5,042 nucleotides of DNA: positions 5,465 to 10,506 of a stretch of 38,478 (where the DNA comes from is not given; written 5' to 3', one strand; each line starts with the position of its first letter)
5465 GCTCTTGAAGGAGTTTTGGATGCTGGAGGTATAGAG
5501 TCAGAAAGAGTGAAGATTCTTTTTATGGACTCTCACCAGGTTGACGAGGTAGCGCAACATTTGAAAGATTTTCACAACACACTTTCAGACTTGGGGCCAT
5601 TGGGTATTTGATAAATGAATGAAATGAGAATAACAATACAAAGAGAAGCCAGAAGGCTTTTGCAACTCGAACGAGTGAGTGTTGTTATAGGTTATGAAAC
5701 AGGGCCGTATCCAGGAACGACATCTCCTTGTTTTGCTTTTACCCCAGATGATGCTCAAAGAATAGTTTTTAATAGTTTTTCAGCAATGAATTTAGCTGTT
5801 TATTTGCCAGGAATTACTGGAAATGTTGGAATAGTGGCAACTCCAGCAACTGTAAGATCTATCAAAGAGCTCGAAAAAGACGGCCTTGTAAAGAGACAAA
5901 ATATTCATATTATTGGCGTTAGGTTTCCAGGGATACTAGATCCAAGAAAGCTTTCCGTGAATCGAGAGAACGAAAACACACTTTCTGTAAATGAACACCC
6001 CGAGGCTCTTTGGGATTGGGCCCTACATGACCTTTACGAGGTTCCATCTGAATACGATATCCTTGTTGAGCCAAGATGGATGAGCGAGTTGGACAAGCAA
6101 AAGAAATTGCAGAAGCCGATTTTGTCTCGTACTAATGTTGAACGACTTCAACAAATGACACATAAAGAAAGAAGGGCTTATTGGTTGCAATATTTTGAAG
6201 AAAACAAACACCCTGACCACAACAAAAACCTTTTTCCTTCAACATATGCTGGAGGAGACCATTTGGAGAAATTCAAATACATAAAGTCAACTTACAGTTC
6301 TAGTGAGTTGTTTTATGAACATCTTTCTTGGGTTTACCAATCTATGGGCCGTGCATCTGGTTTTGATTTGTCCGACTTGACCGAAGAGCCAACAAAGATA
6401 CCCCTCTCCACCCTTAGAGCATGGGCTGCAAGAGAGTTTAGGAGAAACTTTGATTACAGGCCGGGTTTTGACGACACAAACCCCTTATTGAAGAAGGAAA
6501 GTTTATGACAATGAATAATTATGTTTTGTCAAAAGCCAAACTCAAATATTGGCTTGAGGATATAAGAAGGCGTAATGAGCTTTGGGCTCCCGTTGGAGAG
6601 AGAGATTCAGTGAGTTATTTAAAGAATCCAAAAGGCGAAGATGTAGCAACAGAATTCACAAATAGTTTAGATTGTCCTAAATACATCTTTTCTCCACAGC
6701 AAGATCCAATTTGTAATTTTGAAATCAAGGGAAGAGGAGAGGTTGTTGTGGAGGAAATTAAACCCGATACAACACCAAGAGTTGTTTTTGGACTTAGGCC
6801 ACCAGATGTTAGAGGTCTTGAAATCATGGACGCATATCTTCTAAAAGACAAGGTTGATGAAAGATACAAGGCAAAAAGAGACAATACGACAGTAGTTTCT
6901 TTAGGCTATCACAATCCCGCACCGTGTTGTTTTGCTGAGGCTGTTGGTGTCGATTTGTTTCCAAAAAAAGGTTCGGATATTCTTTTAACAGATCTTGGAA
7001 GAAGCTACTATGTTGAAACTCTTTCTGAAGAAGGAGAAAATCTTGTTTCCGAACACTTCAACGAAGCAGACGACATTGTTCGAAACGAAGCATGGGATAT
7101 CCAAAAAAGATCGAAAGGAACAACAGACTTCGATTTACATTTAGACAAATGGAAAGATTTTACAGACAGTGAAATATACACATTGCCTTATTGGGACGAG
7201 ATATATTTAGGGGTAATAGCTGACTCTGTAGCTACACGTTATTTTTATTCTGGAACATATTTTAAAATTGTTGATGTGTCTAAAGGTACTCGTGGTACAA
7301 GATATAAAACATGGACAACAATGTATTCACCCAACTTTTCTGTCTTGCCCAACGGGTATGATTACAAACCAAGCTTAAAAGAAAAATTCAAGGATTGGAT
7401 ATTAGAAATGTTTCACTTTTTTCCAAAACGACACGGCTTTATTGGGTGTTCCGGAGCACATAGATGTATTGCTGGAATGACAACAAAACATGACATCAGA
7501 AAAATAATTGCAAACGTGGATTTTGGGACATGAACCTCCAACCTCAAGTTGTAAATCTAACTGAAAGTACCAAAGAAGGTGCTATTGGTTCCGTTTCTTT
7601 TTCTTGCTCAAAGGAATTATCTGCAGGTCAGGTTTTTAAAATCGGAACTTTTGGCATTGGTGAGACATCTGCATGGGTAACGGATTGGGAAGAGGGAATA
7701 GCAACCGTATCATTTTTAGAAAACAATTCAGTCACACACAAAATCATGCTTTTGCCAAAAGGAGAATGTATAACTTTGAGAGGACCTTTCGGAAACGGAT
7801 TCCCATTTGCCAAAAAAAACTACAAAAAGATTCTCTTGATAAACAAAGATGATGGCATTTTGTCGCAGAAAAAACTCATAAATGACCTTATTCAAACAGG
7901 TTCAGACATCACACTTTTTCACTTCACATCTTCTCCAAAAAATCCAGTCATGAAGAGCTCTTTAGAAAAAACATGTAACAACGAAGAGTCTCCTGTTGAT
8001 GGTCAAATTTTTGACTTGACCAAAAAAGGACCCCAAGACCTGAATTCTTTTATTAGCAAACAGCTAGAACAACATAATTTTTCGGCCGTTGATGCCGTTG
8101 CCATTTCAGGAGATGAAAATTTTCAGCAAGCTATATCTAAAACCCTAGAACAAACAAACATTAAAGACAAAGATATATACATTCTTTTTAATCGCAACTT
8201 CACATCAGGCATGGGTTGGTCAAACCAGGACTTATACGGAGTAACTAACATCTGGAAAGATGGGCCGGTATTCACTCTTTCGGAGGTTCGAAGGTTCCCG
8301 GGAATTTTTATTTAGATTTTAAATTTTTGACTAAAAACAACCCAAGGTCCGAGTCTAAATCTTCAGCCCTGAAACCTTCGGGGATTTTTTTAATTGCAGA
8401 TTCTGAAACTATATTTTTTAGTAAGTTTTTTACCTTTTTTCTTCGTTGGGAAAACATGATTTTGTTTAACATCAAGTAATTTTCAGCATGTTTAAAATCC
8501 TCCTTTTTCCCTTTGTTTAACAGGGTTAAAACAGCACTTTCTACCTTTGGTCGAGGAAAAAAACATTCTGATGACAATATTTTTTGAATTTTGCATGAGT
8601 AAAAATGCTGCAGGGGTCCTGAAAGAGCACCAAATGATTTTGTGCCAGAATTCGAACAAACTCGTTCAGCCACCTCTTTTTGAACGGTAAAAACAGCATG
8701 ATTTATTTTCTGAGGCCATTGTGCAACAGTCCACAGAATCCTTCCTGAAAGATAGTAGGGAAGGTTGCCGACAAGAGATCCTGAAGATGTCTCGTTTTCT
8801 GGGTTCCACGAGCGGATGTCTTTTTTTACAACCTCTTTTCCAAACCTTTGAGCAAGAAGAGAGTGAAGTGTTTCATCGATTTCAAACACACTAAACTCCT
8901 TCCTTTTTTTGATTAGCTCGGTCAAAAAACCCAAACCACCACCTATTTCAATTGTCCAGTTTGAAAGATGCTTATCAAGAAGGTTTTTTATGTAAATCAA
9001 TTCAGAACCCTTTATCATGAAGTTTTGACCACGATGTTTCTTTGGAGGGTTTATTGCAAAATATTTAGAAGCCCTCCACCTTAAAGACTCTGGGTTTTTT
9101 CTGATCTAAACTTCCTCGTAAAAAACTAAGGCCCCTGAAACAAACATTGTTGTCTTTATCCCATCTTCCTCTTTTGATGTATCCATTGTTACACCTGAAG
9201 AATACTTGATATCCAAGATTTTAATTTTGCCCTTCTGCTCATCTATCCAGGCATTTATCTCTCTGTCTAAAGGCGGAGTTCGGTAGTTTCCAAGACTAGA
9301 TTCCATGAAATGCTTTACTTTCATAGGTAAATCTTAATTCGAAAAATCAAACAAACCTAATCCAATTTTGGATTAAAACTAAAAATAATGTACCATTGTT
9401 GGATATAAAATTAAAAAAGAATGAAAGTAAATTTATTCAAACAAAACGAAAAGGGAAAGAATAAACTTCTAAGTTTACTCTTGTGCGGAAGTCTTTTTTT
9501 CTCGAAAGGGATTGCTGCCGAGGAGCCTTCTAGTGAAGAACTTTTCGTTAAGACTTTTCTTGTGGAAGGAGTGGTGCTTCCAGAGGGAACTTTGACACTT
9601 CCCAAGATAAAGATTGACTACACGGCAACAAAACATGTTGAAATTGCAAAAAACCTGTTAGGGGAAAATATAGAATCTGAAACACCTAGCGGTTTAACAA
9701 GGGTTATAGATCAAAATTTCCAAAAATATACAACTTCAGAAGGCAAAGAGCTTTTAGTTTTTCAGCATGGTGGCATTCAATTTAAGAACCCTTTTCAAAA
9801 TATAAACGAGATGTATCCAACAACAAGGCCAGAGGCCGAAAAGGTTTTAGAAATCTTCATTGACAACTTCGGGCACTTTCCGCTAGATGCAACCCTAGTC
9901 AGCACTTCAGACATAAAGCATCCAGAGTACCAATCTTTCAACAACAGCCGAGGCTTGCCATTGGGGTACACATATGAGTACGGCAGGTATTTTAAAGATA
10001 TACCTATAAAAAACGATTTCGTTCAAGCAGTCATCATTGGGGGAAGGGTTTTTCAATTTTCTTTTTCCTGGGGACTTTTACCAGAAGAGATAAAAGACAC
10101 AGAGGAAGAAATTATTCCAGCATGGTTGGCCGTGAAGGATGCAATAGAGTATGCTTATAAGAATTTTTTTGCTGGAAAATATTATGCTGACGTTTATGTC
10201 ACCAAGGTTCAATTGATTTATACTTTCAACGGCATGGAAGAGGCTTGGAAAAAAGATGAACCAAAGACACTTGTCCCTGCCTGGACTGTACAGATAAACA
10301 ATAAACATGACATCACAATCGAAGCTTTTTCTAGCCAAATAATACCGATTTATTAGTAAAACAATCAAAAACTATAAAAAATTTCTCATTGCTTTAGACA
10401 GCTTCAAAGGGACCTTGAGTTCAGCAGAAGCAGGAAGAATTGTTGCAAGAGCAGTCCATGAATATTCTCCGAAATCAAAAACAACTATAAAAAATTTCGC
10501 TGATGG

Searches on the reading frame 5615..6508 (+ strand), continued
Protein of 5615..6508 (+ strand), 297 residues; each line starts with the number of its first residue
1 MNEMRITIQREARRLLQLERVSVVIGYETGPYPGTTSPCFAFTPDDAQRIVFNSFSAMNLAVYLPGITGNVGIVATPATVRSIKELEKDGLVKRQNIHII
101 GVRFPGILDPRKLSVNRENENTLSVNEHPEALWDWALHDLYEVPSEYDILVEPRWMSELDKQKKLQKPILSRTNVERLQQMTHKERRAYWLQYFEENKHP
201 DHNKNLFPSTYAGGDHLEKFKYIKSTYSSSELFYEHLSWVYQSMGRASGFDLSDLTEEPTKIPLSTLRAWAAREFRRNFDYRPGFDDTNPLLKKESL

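Call 76: search_protein_families(library=pfam, proteins=[L015:8001-8948:+, L013:8001-8915:+, L015:11104-11964:+, L013:9949-10797:+, L015:8982-10025:+], max_evalue=0.001)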
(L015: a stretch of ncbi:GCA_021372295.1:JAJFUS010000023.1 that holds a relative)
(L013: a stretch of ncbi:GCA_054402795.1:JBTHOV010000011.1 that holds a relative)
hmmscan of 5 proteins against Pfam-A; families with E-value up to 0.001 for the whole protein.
L015:8001-8948:+ (315 aa): 11 families
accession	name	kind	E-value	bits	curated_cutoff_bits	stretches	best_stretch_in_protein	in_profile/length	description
PF04432.18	FrhB_FdhB_C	-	1.3e-08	35.3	23.3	1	71-175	2-114/150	Coenzyme F420 hydrogenase/dehydrogenase, beta subunit C terminus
PF00037.32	Fer4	-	5.4e-08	32.8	21.1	1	253-269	6-22/24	4Fe-4S binding domain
PF13183.11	Fer4_8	-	7.6e-08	33.2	27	1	200-269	2-68/68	4Fe-4S dicluster domain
PF13534.11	Fer4_17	-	7.6e-07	30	22.2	1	202-269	1-60/61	4Fe-4S dicluster domain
PF12797.12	Fer4_2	-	1.5e-06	28.2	24.5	2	247-267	2-22/22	4Fe-4S binding domain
PF13187.11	Fer4_9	-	6e-06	26.6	27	1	218-268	8-50/52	4Fe-4S dicluster domain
PF12838.12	Fer4_7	-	2.1e-05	25.3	27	1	202-269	1-52/52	4Fe-4S dicluster domain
PF12837.12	Fer4_6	-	2.9e-05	24.3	25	1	253-269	7-23/24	4Fe-4S binding domain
PF13237.11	Fer4_10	-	4.7e-05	23.7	25.5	0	252-278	6-22/53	4Fe-4S dicluster domain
PF13484.11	Fer4_16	-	8.8e-05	23.7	30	1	202-267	1-65/66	4Fe-4S double cluster binding domain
PF12798.12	Fer4_3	-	0.00033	21.7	27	0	255-269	1-15/15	4Fe-4S binding domain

L013:8001-8915:+ (304 aa): 11 families
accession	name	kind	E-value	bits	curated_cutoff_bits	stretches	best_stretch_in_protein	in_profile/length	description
PF13183.11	Fer4_8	-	5.2e-13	49.8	27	1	194-261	2-68/68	4Fe-4S dicluster domain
PF13237.11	Fer4_10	-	1.2e-08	35.2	25.5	1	195-258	7-53/53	4Fe-4S dicluster domain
PF13534.11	Fer4_17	-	1.9e-08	35.2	22.2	1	196-261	1-60/61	4Fe-4S dicluster domain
PF13187.11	Fer4_9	-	2.8e-08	34.1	27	1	196-260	1-50/52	4Fe-4S dicluster domain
PF12838.12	Fer4_7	-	2.9e-08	34.5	27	1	196-261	1-52/52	4Fe-4S dicluster domain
PF12797.12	Fer4_2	-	4.1e-08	33.1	24.5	1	244-259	7-22/22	4Fe-4S binding domain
PF00037.32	Fer4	-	1.4e-07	31.5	21.1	1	245-260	6-21/24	4Fe-4S binding domain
PF13484.11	Fer4_16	-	3.6e-07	31.3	30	1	196-259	1-65/66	4Fe-4S double cluster binding domain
PF12800.12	Fer4_4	-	9.6e-07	29.1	24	0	195-210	2-17/17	4Fe-4S binding domain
PF12837.12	Fer4_6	-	1.2e-05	25.5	25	1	244-260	6-22/24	4Fe-4S binding domain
PF14697.11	Fer4_21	-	0.00039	20.9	35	0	196-208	7-19/59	4Fe-4S dicluster domain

L015:11104-11964:+ (286 aa): 3 families
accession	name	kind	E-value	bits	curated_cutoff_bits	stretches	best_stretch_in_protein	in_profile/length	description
PF00175.26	NAD_binding_1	-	2e-14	54.6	22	1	128-228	1-107/109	Oxidoreductase NAD-binding domain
PF10418.14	DHODB_Fe-S_bind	-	3.1e-09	36.9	23.9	1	247-279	1-40/41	Iron-sulfur cluster binding domain of dihydroorotate dehydrogenase B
PF00970.30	FAD_binding_6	-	4.1e-07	30.7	21.1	1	25-115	4-97/99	Oxidoreductase FAD-binding domain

L013:9949-10797:+ (282 aa): 1 family
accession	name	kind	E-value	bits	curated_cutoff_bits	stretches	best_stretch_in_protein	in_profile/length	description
PF10418.14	DHODB_Fe-S_bind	-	7.1e-07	29.3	23.9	1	246-275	4-40/41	Iron-sulfur cluster binding domain of dihydroorotate dehydrogenase B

L015:8982-10025:+ (347 aa): 7 families
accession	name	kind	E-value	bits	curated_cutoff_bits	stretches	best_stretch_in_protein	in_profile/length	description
PF17179.9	Fer4_22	-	6.3e-28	97.9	27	1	233-325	1-94/95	4Fe-4S dicluster domain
PF13746.11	Fer4_18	-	5.5e-07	30.2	27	1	288-338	37-87/114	4Fe-4S dicluster domain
PF13183.11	Fer4_8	-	3.7e-06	27.8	27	1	259-326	4-68/68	4Fe-4S dicluster domain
PF12838.12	Fer4_7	-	2.2e-05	25.3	27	1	258-326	3-52/52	4Fe-4S dicluster domain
PF13534.11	Fer4_17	-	3.7e-05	24.6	22.2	0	260-327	2-61/61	4Fe-4S dicluster domain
PF00037.32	Fer4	-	7.4e-05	22.8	21.1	0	312-326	8-22/24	4Fe-4S binding domain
PF13187.11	Fer4_9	-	0.00098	19.6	27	0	312-341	2-31/52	4Fe-4S dicluster domain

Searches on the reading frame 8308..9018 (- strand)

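Call 4: search_protein_families(library=pfam, proteins=[window:8308-9018:-], max_evalue=0.01)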
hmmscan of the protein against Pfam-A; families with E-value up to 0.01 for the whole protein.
window:8308-9018:- (236 aa): 1 family
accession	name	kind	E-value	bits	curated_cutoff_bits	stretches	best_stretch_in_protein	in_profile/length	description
PF00398.26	RrnaAD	-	5.2e-30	104.9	24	1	23-212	35-235/263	Ribosomal RNA adenine dimethylase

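Call 5: search_protein_families(library=ncbifam, proteins=[window:8308-9018:-], max_evalue=0.01)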
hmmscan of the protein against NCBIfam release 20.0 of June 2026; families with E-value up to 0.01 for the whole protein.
window:8308-9018:- (236 aa): 15 families
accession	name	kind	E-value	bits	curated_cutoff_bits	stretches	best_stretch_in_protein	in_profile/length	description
TIGR00755.1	ksgA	equivalog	4.8e-46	157.1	171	1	12-213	23-230/256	16S rRNA (adenine(1518)-N(6)/adenine(1519)-N(6))-dimethyltransferase RsmA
NF000499.2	Erm23S_rRNA_broad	equivalog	6.3e-29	101.1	212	1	17-217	22-222/244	23S ribosomal RNA methyltransferase Erm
NF011486.0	PRK14896.1-1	equivalog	1.5e-23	83.3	450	1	19-210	50-243/284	16S ribosomal RNA methyltransferase A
NF011489.0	PRK14896.1-5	equivalog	1.4e-11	44.5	236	1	22-203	27-187/217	16S ribosomal RNA methyltransferase A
NF042988.1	Erm46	exception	9.4e-11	41.5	503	1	22-210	36-222/255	23S rRNA (adenine(2058)-N(6))-methyltransferase Erm(46)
NF000337.1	erm_SHROVE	exception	2.8e-10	39.9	320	1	13-224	23-232/248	ErmE/ErmH/ErmO/ErmR family 23S rRNA (adenine(2058)-N(6))-methyltransferase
NF042938.1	Erm55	exception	3e-09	36.3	525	1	21-211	35-223/270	23S rRNA (adenine(2058)-N(6))-methyltransferase Erm(55)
NF012218.0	erm_38_23S_MT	exception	4.7e-09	35.6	800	1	21-201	35-221/386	23S rRNA (adenine(2058)-N(6))-methyltransferase Erm(38)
NF012223.0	erm_F_23S_MT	exception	1.2e-08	34.6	575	1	22-217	37-233/266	23S rRNA (adenine(2058)-N(6))-methyltransferase Erm(F)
NF012220.1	erm_B_23S_MT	exception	5.8e-08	32.6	525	1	19-171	30-180/245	23S rRNA (adenine(2058)-N(6))-methyltransferase Erm(B)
NF012219.1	erm_C_23S_MT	exception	1.3e-07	31.4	530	1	22-205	34-217/244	23S rRNA (adenine(2058)-N(6))-methyltransferase Erm(C)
NF000412.1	Erm43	exception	2.2e-07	30.6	500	1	21-205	33-217/243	23S rRNA (adenine(2058)-N(6))-methyltransferase Erm(43)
NF045543.1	erm_G_23S_MT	exception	1.2e-05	25.3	515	1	20-185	32-195/244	23S rRNA (adenine(2058)-N(6))-methyltransferase Erm(G)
NF000087.1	ErmO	exception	0.00024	20.6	450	1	19-166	36-183/259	23S rRNA (adenine(2058)-N(6))-methyltransferase Erm(O)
NF000047.1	ErmV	exception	0.0038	16.6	500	1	23-165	40-182/259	23S rRNA (adenine(2058)-N(6))-methyltransferase Erm(V)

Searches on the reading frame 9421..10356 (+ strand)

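Call 4: search_protein_families(library=pfam, proteins=[window:9421-10356:+], max_evalue=0.01)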
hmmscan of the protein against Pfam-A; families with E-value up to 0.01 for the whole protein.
window:9421-10356:+ (311 aa): 1 family
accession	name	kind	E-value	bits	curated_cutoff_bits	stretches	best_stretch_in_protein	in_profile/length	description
PF09648.15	YycI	-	0.0003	20.9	29.7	1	224-302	158-231/232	YycI protein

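Call 5: search_protein_families(library=ncbifam, proteins=[window:9421-10356:+], max_evalue=0.01)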
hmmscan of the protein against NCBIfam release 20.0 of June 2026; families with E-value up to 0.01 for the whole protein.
window:9421-10356:+ (311 aa): 0 families

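Call 70: search_protein_families(library=pfam, proteins=[window:9421-10356:+], max_evalue=0.001)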
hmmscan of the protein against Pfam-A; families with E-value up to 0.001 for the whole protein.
window:9421-10356:+ (311 aa): 1 family
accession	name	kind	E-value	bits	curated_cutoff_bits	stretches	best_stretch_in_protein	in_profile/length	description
PF09648.15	YycI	-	0.0003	20.9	29.7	0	224-302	158-231/232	YycI protein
